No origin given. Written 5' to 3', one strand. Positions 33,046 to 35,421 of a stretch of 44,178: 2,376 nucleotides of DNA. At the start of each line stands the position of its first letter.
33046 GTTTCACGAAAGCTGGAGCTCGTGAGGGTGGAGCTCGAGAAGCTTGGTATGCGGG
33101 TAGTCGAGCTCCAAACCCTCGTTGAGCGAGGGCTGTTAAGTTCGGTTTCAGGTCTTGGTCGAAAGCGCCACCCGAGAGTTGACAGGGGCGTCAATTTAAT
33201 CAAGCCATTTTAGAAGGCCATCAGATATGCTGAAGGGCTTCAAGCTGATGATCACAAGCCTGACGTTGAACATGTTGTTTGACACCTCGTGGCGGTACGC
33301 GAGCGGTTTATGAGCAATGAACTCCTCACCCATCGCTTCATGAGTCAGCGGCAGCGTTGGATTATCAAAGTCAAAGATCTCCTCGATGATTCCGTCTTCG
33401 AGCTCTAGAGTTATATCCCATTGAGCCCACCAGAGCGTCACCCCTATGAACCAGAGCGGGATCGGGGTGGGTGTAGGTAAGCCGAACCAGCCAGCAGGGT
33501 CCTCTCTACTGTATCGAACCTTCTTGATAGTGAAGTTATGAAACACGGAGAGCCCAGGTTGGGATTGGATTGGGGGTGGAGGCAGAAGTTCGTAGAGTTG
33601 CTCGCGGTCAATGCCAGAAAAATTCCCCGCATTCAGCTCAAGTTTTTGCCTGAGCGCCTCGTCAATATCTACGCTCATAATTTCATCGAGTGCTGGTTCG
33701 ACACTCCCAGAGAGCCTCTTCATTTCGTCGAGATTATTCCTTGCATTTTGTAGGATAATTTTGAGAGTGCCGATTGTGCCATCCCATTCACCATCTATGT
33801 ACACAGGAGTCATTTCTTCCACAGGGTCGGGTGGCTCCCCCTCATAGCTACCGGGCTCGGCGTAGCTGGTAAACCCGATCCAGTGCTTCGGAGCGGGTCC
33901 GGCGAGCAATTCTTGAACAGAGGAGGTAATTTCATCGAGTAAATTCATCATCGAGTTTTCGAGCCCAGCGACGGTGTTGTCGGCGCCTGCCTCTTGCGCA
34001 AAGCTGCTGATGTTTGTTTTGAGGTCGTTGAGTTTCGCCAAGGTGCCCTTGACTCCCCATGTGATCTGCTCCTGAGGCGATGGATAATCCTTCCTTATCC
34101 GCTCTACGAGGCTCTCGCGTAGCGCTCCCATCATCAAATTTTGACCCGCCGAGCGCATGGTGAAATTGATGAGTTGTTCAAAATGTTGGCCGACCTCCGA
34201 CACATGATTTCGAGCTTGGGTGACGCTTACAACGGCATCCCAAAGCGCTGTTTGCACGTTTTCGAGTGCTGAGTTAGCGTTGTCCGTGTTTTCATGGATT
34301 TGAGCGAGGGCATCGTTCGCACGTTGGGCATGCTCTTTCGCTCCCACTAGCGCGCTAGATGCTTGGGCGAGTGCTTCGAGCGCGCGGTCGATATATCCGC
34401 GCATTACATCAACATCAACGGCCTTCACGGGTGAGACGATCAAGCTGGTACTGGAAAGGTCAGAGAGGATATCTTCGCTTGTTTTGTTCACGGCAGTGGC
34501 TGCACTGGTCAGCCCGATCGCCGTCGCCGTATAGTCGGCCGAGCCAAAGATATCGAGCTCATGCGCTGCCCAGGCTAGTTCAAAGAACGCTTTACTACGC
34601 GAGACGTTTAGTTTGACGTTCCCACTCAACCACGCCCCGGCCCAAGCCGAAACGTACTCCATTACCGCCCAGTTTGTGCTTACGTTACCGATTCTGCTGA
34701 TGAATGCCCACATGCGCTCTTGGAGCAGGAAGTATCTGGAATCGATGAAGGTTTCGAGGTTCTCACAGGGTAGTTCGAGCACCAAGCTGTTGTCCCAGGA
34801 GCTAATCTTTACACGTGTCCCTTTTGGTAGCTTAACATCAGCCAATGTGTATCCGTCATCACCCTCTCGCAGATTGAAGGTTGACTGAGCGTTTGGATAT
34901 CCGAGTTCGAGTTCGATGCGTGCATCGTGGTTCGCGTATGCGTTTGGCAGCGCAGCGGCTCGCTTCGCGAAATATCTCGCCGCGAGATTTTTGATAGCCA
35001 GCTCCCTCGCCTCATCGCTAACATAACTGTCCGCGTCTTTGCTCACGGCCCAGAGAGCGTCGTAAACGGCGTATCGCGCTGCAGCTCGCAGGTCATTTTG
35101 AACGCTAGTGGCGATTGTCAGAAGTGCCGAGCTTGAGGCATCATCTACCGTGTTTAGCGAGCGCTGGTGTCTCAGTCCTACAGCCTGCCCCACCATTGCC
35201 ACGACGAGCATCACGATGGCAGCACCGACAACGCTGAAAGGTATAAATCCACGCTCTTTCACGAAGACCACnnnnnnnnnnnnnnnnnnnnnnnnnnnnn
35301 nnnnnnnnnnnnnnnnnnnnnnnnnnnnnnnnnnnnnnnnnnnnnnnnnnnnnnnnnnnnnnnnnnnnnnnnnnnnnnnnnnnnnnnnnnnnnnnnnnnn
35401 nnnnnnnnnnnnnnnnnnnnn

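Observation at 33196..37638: Six-gene operon in which every product carries a prepilin-like (class III) leader, with no ATPase, platform protein or peptidase nearby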

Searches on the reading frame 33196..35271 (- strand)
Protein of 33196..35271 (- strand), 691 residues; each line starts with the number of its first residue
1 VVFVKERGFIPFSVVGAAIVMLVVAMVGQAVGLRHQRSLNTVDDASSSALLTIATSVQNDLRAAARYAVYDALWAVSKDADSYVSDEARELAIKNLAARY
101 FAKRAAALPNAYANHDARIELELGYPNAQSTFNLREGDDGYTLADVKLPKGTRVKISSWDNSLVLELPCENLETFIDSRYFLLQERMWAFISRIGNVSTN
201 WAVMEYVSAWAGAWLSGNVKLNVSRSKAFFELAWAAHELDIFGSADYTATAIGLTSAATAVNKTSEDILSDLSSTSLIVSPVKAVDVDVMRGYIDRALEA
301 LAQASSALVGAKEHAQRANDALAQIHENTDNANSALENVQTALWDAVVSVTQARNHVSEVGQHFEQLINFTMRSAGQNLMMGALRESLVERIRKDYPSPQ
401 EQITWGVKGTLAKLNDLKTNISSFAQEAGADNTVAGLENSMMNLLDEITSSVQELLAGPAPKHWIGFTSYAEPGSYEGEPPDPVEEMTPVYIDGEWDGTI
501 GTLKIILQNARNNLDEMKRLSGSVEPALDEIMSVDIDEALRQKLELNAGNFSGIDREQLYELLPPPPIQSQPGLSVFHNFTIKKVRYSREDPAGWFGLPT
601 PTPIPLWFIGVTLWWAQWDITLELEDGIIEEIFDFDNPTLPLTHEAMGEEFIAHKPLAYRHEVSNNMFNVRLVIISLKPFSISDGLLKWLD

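Call 3: search_protein_families(library=pfam, max_evalue=1, proteins=[window:33196-35271:-])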
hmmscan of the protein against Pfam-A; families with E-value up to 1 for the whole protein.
window:33196-35271:- (691 aa): 4 families
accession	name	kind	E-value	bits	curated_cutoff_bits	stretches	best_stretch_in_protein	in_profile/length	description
PF05335.18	DUF745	-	0.0025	18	33.3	1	289-367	38-109/183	Protein of unknown function (DUF745)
PF07544.18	Med9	-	0.27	11.8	26.9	0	498-536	26-64/80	RNA polymerase II transcription mediator complex subunit 9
PF00700.27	Flagellin_C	-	0.4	11.5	23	0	293-342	3-52/86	Bacterial flagellin C-terminal helical region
PF23957.1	DUF7286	-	0.58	8.9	27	1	6-72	3-65/1000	Family of unknown function (DUF7286)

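Call 8: find_homologous_proteins(query=window:33196-35262:-)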
Query window:33196-35262:- (688 aa): 51 proteins with E <= 0.001 among 8000 candidates.
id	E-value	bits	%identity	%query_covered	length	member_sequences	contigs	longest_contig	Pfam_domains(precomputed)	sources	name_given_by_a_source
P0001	0.0e+0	1486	97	99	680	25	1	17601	-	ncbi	-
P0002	0.0e+0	1281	84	99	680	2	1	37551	-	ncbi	-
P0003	0.0e+0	1278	84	99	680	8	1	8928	-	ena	-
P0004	0.0e+0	1223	80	99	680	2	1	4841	-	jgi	-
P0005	0.0e+0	1203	80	99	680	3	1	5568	-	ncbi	-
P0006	0.0e+0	1184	77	99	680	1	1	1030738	-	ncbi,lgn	-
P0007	0.0e+0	1119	74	99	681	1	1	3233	-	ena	-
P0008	0.0e+0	1112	74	99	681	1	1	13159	-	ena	-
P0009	0.0e+0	1104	74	99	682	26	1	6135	-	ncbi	-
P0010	0.0e+0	1099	73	98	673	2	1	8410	-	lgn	-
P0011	0.0e+0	1093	73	98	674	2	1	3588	-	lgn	-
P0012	0.0e+0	1079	73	98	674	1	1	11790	-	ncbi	-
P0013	0.0e+0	1057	70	99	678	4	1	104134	-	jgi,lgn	-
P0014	0.0e+0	1051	70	98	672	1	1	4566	-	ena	-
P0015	0.0e+0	1046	71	97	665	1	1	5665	-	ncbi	ncbi:MAG: hypothetical protein ACE5OT_04880, partial [Candidatus Hadarchaeaceae archaeon]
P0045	1.5e-152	528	43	99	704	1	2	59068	-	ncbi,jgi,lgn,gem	-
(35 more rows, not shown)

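Call 9: find_encoding_contigs(protein=P0006, flank=10000, max_places=2)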
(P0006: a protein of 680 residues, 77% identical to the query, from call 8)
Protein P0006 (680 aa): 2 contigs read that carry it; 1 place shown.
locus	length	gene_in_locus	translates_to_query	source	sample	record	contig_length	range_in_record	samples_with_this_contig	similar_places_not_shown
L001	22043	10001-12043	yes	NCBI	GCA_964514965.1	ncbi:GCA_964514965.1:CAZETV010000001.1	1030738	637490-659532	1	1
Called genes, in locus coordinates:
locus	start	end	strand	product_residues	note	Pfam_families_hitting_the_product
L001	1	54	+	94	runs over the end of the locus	PF08608:Wyosine_form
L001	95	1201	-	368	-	-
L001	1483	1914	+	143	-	PF24034:DUF7343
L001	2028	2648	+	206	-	PF01997:Translin (weak)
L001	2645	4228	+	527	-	PF17759:tRNA_synthFbeta (faint), PF01409:tRNA-synt_2d, PF00587:tRNA-synt_2b (weak), PF18006:SepRS_C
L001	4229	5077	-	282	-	PF01261:AP_endonuc_2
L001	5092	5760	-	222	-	PF04493:Endonuclease_5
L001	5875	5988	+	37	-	-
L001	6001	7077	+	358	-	PF21686:LigD_Prim-Pol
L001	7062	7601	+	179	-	-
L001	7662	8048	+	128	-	-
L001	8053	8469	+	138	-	-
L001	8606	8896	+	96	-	-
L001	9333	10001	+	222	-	-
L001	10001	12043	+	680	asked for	-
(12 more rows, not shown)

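Call 10: find_encoding_contigs(protein=P0045, flank=10000, max_places=2)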
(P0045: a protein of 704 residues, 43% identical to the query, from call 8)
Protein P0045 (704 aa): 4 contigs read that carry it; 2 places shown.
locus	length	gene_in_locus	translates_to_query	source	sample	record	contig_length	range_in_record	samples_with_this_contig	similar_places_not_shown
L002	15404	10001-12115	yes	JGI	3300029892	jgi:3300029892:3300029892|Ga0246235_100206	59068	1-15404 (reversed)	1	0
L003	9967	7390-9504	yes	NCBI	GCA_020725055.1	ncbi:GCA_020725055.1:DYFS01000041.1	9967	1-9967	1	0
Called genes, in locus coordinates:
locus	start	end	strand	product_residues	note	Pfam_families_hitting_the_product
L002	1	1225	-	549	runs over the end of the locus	PF13360:PQQ_2, PF13570:Beta-prop_ACSF4, PF14435:SUKH-4 (faint), PF25292:Beta-prop_CGLA (faint), PF01011:PQQ (faint), PF13360:PQQ_2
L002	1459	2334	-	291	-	PF13518:HTH_28, PF13565:HTH_32 (weak), PF00665:rve, PF13683:rve_3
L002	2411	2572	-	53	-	PF09853:DUF2080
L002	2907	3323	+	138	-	PF01909:NTP_transf_2, PF18765:Polbeta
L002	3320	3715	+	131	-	-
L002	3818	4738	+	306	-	PF01909:NTP_transf_2 (weak), PF18765:Polbeta (weak)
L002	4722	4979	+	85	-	-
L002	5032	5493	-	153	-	-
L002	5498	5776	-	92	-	PF00708:Acylphosphatase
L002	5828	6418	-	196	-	-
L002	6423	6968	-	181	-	-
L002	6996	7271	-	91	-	PF01541:GIY-YIG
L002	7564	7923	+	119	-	-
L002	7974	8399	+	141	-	-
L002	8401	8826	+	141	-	-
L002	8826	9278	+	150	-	-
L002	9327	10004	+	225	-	-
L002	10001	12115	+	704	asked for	-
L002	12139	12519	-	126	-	-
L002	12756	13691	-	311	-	PF01699:Na_Ca_ex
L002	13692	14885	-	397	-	PF00999:Na_H_Exchanger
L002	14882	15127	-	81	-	PF04457:MJ1316 (weak)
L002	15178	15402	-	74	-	?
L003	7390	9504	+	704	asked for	-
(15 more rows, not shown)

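Call 12: search_protein_families(library=ncbifam, max_evalue=1, proteins=[window:33196-35262:-])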
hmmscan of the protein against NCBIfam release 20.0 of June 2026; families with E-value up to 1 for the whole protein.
window:33196-35262:- (688 aa): 1 family
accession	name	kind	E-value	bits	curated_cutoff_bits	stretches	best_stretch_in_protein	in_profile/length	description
TIGR04320.1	Surf_Exclu_PgrA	domain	0.0079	15.5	70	1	292-356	259-326/360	SEC10/PgrA surface exclusion domain-containing protein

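Call 14: find_related_loci(query=A1, collection=genome_contigs, flank=10000)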
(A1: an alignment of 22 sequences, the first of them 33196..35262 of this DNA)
Query A1 (688 aa) in genome_contigs; peptide patterns used: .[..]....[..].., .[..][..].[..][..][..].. (x = any residue, [..] = any of these).
55 stretches matched a pattern; 25 encode a relative of the query (tblastn E <= 1e-3); 24 distinct loci.
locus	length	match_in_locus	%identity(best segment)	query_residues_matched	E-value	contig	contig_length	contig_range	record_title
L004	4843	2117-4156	96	1-680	0e+0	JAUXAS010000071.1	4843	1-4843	MAG: Hadesarchaea archaeon isolate CSMAG_2768 CSMAG_2768_k141_922804_length_4843_cov_16.9251, whole genome shotgun seque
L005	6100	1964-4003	93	1-680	0e+0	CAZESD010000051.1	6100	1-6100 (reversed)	MAG TPA_asm: Candidatus Hadarchaeota archaeon isolate SRP239594_co1_156 genome assembly, contig: NODE_8842_length_6100_c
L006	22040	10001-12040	84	1-680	0e+0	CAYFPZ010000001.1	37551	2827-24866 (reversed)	MAG TPA_asm: Candidatus Hadarchaeota archaeon isolate ERP108616_co1_256 genome assembly, contig: k119_1014298, whole gen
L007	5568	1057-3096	80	1-680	0e+0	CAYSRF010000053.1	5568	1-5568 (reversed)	MAG TPA_asm: Candidatus Hadarchaeota archaeon isolate SRP239594_co1_80 genome assembly, contig: NODE_10466_length_5568_c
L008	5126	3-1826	85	73-680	0e+0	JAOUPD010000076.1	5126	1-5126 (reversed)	MAG: Hadesarchaea archaeon isolate 8_1_Oct_SF_Bin37 8_1_Oct_SF_Bin37_scaffold_19758_c1, whole genome shotgun sequence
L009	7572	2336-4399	74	1-688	0e+0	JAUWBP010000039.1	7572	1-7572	MAG: Hadesarchaea archaeon isolate CSMAG_1323 CSMAG_1323_k141_1701461_length_7572_cov_32.3995, whole genome shotgun sequ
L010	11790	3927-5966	73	1-680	0e+0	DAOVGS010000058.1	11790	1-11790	MAG TPA_asm: Hadesarchaea archaeon isolate CSMAG_1141 CSMAG_1141_k141_132554_length_11790_cov_8.9843, whole genome shotg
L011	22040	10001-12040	77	1-680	0e+0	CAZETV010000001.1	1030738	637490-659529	MAG TPA_asm: Candidatus Hadarchaeota archaeon isolate binchicken_co294_43 genome assembly, contig: NODE_2_length_1030738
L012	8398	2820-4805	52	1-680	0e+0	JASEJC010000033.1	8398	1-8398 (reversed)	MAG: Candidatus Hodarchaeaceae archaeon isolate Yes71-22 NODE_33_length_8398_cov_9.334772, whole genome shotgun sequence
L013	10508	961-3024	73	1-688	0e+0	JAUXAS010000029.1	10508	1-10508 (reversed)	MAG: Hadesarchaea archaeon isolate CSMAG_2768 CSMAG_2768_k141_396253_length_10508_cov_17.9639, whole genome shotgun sequ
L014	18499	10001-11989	50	1-680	0e+0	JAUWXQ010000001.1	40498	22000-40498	MAG: Hadesarchaea archaeon isolate CSMAG_2688 CSMAG_2688_k141_1853675_length_40498_cov_8.6735, whole genome shotgun sequ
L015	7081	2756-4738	48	1-681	0e+0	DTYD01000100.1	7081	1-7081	MAG TPA_asm: Hadesarchaea archaeon isolate UWMA-0211 k99_2791008, whole genome shotgun sequence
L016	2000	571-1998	67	1-477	0e+0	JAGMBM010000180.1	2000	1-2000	MAG: Hadesarchaea archaeon isolate RS_16_21 ZL425.bin.21.fa_180, whole genome shotgun sequence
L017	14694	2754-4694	47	1-680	0e+0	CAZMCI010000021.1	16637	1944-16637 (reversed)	MAG TPA_asm: Candidatus Hadarchaeota archaeon isolate binchicken_co349_82 genome assembly, contig: NODE_903_length_16637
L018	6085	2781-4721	46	1-680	0e+0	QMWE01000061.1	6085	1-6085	MAG: Hadesarchaea archaeon isolate B75_G9 B75_Guay9_scaffold_22697, whole genome shotgun sequence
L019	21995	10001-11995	43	1-682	1e-169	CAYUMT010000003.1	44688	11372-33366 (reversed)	MAG TPA_asm: Candidatus Hadarchaeota archaeon isolate SRP323688_co1_140 genome assembly, contig: NODE_1542_length_44688_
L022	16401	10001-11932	39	1-680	3e-148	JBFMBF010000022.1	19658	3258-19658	MAG: Candidatus Hadarchaeota archaeon isolate MAG157 MAG157_22, whole genome shotgun sequence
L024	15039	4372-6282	33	1-680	2e-106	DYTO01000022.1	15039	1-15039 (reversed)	MAG TPA_asm: Candidatus Hadarchaeum sp. isolate DR5_53_9 Afr_mines_DR5_668_length_15039_cov_3_444407, whole genome shotg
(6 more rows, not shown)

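Call 31: search_protein_families(library=pfam, max_evalue=1, proteins=[L024:3383-3766:+, L024:3770-4372:+, L024:4258-6282:+, L022:8947-9348:+, L022:9147-10001:+, L022:9953-11938:+, L019:8903-9325:+, L019:9204-10001:+, L019:9977-11995:+, L002:9303-10001:+])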
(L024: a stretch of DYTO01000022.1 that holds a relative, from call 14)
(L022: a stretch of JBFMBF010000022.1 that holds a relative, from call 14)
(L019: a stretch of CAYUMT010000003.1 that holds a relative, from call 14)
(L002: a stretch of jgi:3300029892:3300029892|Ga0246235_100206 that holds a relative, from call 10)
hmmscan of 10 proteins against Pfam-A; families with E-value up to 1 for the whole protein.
L024:3383-3766:+ (128 aa): 0 families

L024:3770-4372:+ (201 aa): 0 families

L024:4258-6282:+ (675 aa): 4 families
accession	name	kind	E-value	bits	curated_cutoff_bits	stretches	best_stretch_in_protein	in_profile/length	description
PF13801.11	Metal_resist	-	0.0016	19.1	29.2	1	52-157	3-107/125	Heavy-metal resistance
PF12957.13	DUF3846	-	0.0018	18.9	27.5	1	300-380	14-90/103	Domain of unknown function (DUF3846)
PF16888.10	YwqH-like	-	0.069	13.9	33.7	1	414-450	76-112/123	YwqH-like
PF03755.18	YicC-like_N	-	0.091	13.6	25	1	86-165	38-116/156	Endoribonuclease YicC-like, N-terminal region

L022:8947-9348:+ (134 aa): 1 family
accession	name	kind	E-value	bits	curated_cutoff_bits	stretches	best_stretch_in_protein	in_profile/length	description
PF09682.15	Phage_holin_6_1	-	0.029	15.2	24.9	1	11-56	9-57/101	Bacteriophage holin of superfamily 6 (Holin_LLH)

L022:9147-10001:+ (285 aa): 0 families

L022:9953-11938:+ (662 aa): 2 families
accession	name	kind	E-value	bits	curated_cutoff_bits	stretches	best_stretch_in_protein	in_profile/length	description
PF20542.4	DUF6757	-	0.086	13.4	27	1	107-137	21-51/54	Family of unknown function (DUF6757)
PF04554.18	Extensin_2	-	0.91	10.1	20.8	0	522-554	14-45/57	Extensin-like region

L019:8903-9325:+ (141 aa): 0 families

L019:9204-10001:+ (266 aa): 2 families
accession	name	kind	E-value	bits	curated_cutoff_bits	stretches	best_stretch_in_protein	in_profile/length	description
PF23955.1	DUF7284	-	0.026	14.9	27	1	52-157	1-92/278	Family of unknown function (DUF7284)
PF19440.5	TTC7_N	-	0.2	11.1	27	1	117-152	27-62/386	Tetratricopeptide repeat protein 7 N-terminal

L019:9977-11995:+ (673 aa): 0 families

L002:9303-10001:+ (233 aa): 2 families
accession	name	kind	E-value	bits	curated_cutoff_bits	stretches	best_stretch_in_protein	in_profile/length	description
PF23955.1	DUF7284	-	0.002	18.5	27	1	19-162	2-126/278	Family of unknown function (DUF7284)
PF19997.5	ivWA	-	0.05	13.2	35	1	187-216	144-173/253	vWA domain found in the FtsH ternary systems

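Call 38: search_protein_representatives(alignment_id=A1)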
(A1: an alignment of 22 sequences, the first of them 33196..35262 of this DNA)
Query: 22 sequences, 679 profile positions. Proteins with E-value up to 0.001 (for the whole library): 74; up to 1e-10: 69; up to 1e-30: 64. The best 74 are listed.
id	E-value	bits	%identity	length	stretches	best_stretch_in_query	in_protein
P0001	0.0e+00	1138.5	-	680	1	1-677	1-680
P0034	0.0e+00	1036.1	-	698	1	1-678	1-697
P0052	4.0e-263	891.3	-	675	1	1-678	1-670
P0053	3.0e-252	855.3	-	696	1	1-678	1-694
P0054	4.6e-201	686.2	-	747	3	1-341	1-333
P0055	1.1e-194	665.1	-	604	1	47-676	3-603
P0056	5.1e-194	662.9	-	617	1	36-678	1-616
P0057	9.1e-193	658.8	-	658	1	3-677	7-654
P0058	5.5e-178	609.9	-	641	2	1-453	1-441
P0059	5.3e-162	557.1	-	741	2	1-415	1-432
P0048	4.8e-161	553.9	-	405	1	1-408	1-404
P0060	6.2e-153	527.1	-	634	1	1-676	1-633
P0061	3.0e-151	521.6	-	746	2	1-430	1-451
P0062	2.9e-142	491.9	-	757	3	2-312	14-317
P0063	4.9e-142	491.1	-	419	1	1-419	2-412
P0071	3.6e-124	432.1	-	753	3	1-310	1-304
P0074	1.3e-111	390.6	-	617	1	1-676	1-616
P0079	2.9e-98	346.5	-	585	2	1-342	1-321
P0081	2.3e-97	343.5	-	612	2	1-349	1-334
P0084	1.0e-85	305.0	-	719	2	412-677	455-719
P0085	2.0e-85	304.1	-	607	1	2-678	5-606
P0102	1.7e-52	195.2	-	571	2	546-677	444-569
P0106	3.7e-47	177.6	-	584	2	471-676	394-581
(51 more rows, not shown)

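Call 41: find_homologous_proteins(query=A2, max_evalue=0.00001)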
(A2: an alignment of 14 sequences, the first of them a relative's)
Query A2 (14 sequences) (607 aa, profile of the alignment): 1 proteins with E <= 0.00001 among 8000 candidates.
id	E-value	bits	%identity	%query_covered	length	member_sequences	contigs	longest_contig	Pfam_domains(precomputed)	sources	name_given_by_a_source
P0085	1.1e-211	723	100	100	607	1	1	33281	-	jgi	-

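Call 42: find_encoding_contigs(protein=P0085, flank=10000, max_places=2)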
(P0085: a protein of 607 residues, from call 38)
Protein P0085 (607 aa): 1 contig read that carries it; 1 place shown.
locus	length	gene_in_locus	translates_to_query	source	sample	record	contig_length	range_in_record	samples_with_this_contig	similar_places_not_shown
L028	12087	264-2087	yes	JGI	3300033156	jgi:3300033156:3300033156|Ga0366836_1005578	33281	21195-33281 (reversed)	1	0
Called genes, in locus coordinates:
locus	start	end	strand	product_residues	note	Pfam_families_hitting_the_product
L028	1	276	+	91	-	?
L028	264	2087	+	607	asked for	-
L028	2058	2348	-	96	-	-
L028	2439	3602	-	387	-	PF00999:Na_H_Exchanger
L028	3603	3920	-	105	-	PF04457:MJ1316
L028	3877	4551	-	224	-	PF00753:Lactamase_B, PF23023:Anti-Pycsar_Apyc1 (weak), PF19583:ODP, PF12706:Lactamase_B_2 (weak)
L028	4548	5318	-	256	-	PF01904:DUF72, PF01261:AP_endonuc_2 (faint)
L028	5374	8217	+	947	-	PF00270:DEAD, PF04851:ResIII, PF00271:Helicase_C, PF19306:WHD_Lhr, PF08494:DEAD_assoc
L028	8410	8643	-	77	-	PF01423:LSM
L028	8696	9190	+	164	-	PF01472:PUA, PF26292:PUA_elF2D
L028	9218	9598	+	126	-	PF04472:SepF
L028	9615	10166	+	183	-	PF03367:Zn_ribbon_ZPR1 (weak), PF22794:jr-ZPR1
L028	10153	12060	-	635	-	PF17214:KH_TffA, PF00753:Lactamase_B, PF16661:Lactamase_B_6, PF23023:Anti-Pycsar_Apyc1 (weak), PF12706:Lactamase_B_2, PF10996:Beta-Casp, PF07521:RMMBL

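Call 46: find_related_loci(query=A4, collection=metagenome_contigs, flank=10000)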
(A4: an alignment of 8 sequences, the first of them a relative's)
Query A4 (747 aa) in metagenome_contigs; peptide patterns used: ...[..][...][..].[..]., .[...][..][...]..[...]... (x = any residue, [..] = any of these).
30 stretches matched a pattern; 4 encode a relative of the query (tblastn E <= 1e-3); 3 distinct loci.
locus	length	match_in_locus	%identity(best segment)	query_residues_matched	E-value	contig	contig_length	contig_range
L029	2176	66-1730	41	188-743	1e-157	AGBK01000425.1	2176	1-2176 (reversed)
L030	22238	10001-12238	35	1-746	4e-145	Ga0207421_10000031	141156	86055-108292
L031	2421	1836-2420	43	4-211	6e-32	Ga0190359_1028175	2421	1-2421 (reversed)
